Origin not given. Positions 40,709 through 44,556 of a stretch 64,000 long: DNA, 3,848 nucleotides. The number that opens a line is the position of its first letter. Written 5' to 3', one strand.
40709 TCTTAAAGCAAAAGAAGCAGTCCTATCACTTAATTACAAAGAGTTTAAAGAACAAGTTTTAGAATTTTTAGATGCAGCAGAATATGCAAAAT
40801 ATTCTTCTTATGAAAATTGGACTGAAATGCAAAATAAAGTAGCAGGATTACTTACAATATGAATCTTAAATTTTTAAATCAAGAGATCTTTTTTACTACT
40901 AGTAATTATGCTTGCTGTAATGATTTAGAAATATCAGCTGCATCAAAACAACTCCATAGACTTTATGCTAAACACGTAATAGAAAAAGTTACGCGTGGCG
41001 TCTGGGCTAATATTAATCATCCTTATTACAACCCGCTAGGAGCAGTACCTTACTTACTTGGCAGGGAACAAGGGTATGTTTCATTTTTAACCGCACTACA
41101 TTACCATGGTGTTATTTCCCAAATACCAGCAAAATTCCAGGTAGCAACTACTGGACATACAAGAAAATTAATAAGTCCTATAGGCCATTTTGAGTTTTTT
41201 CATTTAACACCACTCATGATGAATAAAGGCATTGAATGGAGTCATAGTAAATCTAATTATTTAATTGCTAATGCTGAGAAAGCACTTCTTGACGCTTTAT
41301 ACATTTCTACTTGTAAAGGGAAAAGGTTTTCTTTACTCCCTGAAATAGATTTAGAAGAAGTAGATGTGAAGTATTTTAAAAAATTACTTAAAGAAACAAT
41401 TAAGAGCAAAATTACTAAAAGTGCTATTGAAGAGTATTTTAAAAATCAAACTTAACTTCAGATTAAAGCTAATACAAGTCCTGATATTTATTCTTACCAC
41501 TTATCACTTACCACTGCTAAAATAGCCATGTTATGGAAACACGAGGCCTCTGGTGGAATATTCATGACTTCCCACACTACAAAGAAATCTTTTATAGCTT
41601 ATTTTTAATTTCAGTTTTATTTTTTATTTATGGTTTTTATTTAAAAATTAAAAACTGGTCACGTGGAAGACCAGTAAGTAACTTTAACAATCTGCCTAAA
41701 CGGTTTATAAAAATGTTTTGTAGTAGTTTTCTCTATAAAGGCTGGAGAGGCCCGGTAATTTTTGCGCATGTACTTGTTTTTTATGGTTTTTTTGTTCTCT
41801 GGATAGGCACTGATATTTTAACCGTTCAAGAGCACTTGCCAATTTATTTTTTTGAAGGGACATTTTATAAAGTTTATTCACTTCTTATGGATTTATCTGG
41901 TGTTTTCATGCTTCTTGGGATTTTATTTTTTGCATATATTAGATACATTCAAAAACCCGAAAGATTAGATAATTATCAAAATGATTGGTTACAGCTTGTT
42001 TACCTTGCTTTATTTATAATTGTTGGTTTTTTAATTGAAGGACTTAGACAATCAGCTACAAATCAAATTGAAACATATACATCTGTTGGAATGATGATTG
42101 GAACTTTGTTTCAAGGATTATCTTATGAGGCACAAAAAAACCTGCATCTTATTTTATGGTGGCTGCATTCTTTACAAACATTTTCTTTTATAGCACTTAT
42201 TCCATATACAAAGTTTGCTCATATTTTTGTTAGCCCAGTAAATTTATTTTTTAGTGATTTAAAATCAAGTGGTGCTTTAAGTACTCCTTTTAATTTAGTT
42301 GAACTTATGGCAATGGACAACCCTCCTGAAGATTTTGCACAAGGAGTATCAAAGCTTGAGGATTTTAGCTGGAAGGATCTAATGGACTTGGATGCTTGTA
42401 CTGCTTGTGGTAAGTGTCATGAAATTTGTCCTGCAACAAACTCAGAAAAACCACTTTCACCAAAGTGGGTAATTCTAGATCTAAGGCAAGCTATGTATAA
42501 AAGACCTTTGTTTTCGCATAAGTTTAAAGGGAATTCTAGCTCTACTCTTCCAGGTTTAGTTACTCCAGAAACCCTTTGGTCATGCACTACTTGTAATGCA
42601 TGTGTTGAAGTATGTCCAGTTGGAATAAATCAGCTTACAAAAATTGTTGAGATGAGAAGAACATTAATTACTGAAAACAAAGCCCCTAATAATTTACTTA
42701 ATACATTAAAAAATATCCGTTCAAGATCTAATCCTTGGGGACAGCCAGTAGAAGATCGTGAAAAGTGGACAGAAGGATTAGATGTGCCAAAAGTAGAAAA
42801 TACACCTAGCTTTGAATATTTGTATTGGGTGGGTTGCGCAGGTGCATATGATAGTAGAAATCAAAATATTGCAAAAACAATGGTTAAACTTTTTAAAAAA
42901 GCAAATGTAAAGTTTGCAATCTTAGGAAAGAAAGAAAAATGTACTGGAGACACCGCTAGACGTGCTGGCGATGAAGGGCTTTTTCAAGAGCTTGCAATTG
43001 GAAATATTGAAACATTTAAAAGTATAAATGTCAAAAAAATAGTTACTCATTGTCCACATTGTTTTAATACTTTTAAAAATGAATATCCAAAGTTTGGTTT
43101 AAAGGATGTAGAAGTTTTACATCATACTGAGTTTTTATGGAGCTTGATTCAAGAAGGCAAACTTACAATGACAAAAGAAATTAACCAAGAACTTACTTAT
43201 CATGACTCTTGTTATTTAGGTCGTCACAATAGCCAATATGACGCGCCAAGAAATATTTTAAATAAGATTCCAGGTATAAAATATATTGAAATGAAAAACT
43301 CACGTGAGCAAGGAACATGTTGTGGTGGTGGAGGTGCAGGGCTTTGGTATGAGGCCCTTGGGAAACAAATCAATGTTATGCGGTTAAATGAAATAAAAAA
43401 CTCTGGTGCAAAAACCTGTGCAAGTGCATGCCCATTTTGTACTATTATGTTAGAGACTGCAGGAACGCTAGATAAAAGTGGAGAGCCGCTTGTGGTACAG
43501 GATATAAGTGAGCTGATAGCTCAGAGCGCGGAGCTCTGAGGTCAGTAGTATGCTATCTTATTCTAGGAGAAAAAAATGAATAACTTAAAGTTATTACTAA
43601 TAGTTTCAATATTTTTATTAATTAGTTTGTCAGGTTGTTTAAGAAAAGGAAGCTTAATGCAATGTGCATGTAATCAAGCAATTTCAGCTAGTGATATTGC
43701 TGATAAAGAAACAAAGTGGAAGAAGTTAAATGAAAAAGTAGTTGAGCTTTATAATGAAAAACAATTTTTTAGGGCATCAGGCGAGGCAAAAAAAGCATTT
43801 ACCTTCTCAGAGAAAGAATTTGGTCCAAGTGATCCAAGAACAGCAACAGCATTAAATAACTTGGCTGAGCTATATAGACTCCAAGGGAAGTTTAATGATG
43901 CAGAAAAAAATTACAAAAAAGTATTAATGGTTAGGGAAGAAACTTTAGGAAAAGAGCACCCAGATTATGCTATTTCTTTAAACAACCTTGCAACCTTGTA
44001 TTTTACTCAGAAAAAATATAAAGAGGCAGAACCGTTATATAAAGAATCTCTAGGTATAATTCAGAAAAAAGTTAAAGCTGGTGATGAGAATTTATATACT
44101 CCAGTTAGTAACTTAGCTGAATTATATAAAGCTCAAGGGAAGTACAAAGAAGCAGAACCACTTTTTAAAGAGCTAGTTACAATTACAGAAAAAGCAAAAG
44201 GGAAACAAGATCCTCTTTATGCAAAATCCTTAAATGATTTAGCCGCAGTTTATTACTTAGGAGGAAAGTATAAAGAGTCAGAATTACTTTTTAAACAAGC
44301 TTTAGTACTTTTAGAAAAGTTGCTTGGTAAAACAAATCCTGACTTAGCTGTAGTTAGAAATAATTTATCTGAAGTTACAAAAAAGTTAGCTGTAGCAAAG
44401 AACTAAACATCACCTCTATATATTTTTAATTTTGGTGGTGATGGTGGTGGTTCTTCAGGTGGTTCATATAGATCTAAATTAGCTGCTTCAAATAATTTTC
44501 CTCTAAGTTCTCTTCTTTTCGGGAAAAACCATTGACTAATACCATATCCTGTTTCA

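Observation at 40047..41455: AbiE-like abortive-infection/TA module in toxin-first order with an operator-like inverted repeat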

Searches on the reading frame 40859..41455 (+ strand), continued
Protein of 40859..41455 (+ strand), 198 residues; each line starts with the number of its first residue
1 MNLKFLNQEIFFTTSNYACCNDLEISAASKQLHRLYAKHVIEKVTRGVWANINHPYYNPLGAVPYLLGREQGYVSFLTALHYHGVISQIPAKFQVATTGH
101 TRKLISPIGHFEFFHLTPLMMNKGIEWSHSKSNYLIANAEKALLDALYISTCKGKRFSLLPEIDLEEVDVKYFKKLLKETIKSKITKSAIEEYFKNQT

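Call 93: search_protein_families(library=padloc, proteins=[L095:2453-3358:+], max_evalue=0.001)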
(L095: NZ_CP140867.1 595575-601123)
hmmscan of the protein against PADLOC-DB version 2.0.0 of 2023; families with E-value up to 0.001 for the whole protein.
L095:2453-3358:+ (301 aa): 13 families
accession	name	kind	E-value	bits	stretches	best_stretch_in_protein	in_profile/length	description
PDLC02296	AbiEii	-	5.9e-23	79.4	1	27-287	28-276/282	AbiEii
PDLC02293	AbiEii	-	9.1e-12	43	1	19-261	16-248/270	AbiEii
PDLC02323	AbiEii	-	1.3e-07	29.5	1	36-93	29-87/248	AbiEii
PDLC02313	AbiEii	-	2e-07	28.8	1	28-202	27-191/254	AbiEii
PDLC02304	AbiEii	-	3.7e-06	25.1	1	31-201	29-189/260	AbiEii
PDLC02292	AbiEii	-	4e-06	24.8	1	32-101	37-98/283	AbiEii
PDLC02318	AbiEii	-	8.6e-06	23.3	1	20-207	15-190/280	AbiEii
PDLC02324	AbiEii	-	9.2e-06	23.6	1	32-78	13-58/231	AbiEii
PDLC02322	AbiEii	-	5e-05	20.9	1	38-97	42-103/324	AbiEii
PDLC02330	AbiEii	-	6e-05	20.9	0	46-89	26-67/219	AbiEii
PDLC02307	AbiEii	-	0.00027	18.8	0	39-93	15-67/219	AbiEii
PDLC02298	AbiEii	-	0.00037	18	0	43-85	24-67/220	AbiEii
PDLC02294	AbiEii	-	0.00098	17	0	35-104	34-97/260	AbiEii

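Call 95: search_dna_similar(query=L095:2453-3358:+, collection=plasmids, mode=protein, max_rows=40, max_evalue=0.00001)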
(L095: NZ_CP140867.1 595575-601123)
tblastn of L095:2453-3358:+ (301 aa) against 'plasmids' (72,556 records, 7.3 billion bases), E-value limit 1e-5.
Records with a match: 33; places in all: 34; records where one place covers at least 80% of the query: 19.
Best place of each record, by identity: >=99% 1; <60% 32.
By first word of the organism name: Pseudomonas 19; Achromobacter 4; Campylobacter 2; Acetobacter 2; Rhizobium 1; Acidiphilium 1; Xanthobacter 1; Cupriavidus 1; Xanthomonas 1; Thalassospira 1.
By predicted mobility (MOB-suite, as given by PLSDB): non-mobilizable 31; mobilizable 1; conjugative 1.
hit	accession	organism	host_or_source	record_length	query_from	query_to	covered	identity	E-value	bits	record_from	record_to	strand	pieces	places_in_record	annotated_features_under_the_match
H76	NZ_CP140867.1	Rhizobium leguminosarum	Trifolium pratense,whole organism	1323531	1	301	100%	99.7%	0e+0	614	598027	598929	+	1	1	record has no annotation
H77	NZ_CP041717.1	Acidiphilium multivorum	Cell culture,activated sludge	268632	13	298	95%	25.8%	3e-19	95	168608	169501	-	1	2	nucleotidyl transferase AbiEii/AbiGii toxin family protein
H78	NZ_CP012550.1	Campylobacter sp. RM16187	dog,cell culture,oral swab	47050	24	295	90%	26.8%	2e-9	66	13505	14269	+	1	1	nucleotidyl transferase AbiEii/AbiGii toxin family protein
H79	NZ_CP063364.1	Xanthobacter dioxanivorans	pure culture,active sludge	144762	12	242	77%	31.1%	2e-18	92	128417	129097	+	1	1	nucleotidyl transferase AbiEii/AbiGii toxin family protein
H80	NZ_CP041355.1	Pseudomonas aeruginosa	urinary tract infection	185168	21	298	92%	25.7%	4e-8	62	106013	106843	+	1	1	nucleotidyl transferase AbiEii/AbiGii toxin family protein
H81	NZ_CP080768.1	Cupriavidus pinatubonensis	genomic assembly,soil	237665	12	237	75%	31.1%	2e-20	99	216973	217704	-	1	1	nucleotidyl transferase AbiEii/AbiGii toxin family protein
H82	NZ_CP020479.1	Campylobacter helveticus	cat,cell culture,feces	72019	22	276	85%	27.3%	3e-11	71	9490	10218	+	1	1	nucleotidyl transferase AbiEii/AbiGii toxin family protein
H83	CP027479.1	Pseudomonas koreensis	Cultured bacterium isolated from ...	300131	24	293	90%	25.3%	3e-7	59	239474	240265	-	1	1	hypothetical protein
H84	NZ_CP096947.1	Pseudomonas aeruginosa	Homo sapiens,broncholveolr lvge fluid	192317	24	259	78%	28.7%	2e-9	66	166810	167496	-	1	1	nucleotidyl transferase AbiEii/AbiGii toxin family protein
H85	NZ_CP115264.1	Pseudomonas aeruginosa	Homo sapiens,culture samples from human ...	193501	24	259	78%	28.7%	2e-9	66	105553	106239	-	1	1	nucleotidyl transferase AbiEii/AbiGii toxin family protein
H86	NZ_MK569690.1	Pseudomonas syringae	-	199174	24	293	90%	24.9%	2e-6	57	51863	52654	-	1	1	nucleotidyl transferase AbiEii/AbiGii toxin family protein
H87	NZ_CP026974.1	Achromobacter insolitus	Homo sapiens,endotracheal aspirate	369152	13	207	65%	34.5%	2e-20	99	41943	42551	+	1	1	nucleotidyl transferase AbiEii/AbiGii toxin family protein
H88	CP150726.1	Achromobacter denitrificans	Homo sapiens,culture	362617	13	207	65%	34.5%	3e-20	98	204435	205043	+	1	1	nucleotidyl transferase AbiEii/AbiGii toxin family protein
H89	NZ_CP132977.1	Achromobacter seleniivolatilans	cell culture,seleniferous soil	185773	13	201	63%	35.0%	7e-19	94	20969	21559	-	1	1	nucleotidyl transferase AbiEii/AbiGii toxin family protein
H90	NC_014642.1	Achromobacter xylosoxidans A8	-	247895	13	207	65%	33.5%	3e-19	95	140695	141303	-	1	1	nucleotidyl transferase AbiEii/AbiGii toxin family protein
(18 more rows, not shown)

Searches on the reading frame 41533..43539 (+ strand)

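Call 3: search_protein_families(library=pfam, proteins=[window:41533-43539:+], max_evalue=0.1)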
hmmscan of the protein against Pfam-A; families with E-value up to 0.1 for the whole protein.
window:41533-43539:+ (668 aa): 16 families
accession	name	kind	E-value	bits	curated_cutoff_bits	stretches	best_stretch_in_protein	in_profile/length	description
PF02754.22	CCG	-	1.3e-34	118.6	20.6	2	555-640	2-84/85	Cysteine-rich domain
PF13187.11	Fer4_9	-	2.3e-10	40.8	27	1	288-364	1-50/52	4Fe-4S dicluster domain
PF13183.11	Fer4_8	-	6e-09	36.8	27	2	286-365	2-68/68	4Fe-4S dicluster domain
PF13237.11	Fer4_10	-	1.7e-08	34.7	25.5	1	284-362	4-53/53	4Fe-4S dicluster domain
PF02665.19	Nitrate_red_gam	-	8.4e-07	29.3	22.9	1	111-240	82-208/217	Nitrate reductase gamma subunit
PF12797.12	Fer4_2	-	9.9e-07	28.8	24.5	2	280-301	1-22/22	4Fe-4S binding domain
PF13484.11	Fer4_16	-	1e-06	29.8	30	1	351-380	2-32/66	4Fe-4S double cluster binding domain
PF14697.11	Fer4_21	-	4e-06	27.3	35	2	286-302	38-54/59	4Fe-4S dicluster domain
PF00037.32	Fer4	-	3.5e-05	23.9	21.1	2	285-300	4-19/24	4Fe-4S binding domain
PF12838.12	Fer4_7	-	0.0005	20.9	27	1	289-365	2-52/52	4Fe-4S dicluster domain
PF13534.11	Fer4_17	-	0.0015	19.4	22.2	1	288-366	1-61/61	4Fe-4S dicluster domain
PF12837.12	Fer4_6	-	0.0021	18.4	25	1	284-301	4-21/24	4Fe-4S binding domain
PF13746.11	Fer4_18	-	0.0059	17.2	27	1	349-366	59-76/114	4Fe-4S dicluster domain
PF25160.1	LdpA_Fe-S-bd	-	0.0079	16.4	27.6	0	287-302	26-41/49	LdpA Fe-S cluster-binding domain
PF12798.12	Fer4_3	-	0.015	16.5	27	1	351-365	1-15/15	4Fe-4S binding domain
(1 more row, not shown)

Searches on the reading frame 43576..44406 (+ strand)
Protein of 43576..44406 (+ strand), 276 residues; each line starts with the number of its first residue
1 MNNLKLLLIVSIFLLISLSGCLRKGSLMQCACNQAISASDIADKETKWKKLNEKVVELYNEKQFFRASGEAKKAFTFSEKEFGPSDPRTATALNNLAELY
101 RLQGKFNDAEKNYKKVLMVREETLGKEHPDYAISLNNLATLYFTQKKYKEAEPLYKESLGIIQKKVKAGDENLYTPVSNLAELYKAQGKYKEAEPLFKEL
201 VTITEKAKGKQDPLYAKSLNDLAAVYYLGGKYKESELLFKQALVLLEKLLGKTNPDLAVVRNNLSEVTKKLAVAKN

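Call 69: search_protein_families(library=pfam, proteins=[window:43576-44406:+], max_evalue=0.00001)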
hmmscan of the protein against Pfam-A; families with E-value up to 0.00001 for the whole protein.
window:43576-44406:+ (276 aa): 13 families
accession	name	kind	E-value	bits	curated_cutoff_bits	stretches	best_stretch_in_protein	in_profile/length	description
PF13424.12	TPR_12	-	2.9e-47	159.2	30.1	3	89-162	2-75/77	Tetratricopeptide repeat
PF13374.12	TPR_10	-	8.4e-43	143.6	27.5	3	89-130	1-42/42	Tetratricopeptide repeat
PF24885.1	TPR_NPHP3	-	5.9e-30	104.9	100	2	68-167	119-218/239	Nephrocystin-3 TPR domain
PF00515.34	TPR_1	-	1.7e-21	75.5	27.8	1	90-119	1-30/34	Tetratricopeptide repeat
PF07719.23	TPR_2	-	6.8e-19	66.8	27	0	90-118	1-29/34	Tetratricopeptide repeat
PF13176.12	TPR_7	-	1.3e-17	62.8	27.9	0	178-206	3-31/36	Tetratricopeptide repeat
PF13432.12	TPR_16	-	4.3e-13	49.9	32.7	0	103-159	10-58/65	Tetratricopeptide repeat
PF13181.12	TPR_8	-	3.6e-12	45.8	25.7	0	90-121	1-32/34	Tetratricopeptide repeat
PF13431.12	TPR_17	-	3e-11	43.1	24.4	0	127-152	8-33/34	Tetratricopeptide repeat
PF14559.12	TPR_19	-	5.7e-10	39.8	25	0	103-156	4-49/68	Tetratricopeptide repeat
PF13428.12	TPR_14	-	3.3e-08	33.9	23.5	0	180-202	7-29/44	Tetratricopeptide repeat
PF17874.7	TPR_MalT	-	1.2e-07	31.8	45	1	87-201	77-188/336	MalT-like TPR region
PF21325.3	SHPRH_helical-1st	-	1.2e-06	29.1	27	0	90-123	24-57/95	E3 ubiquitin-protein ligase SHPRH, first helical domain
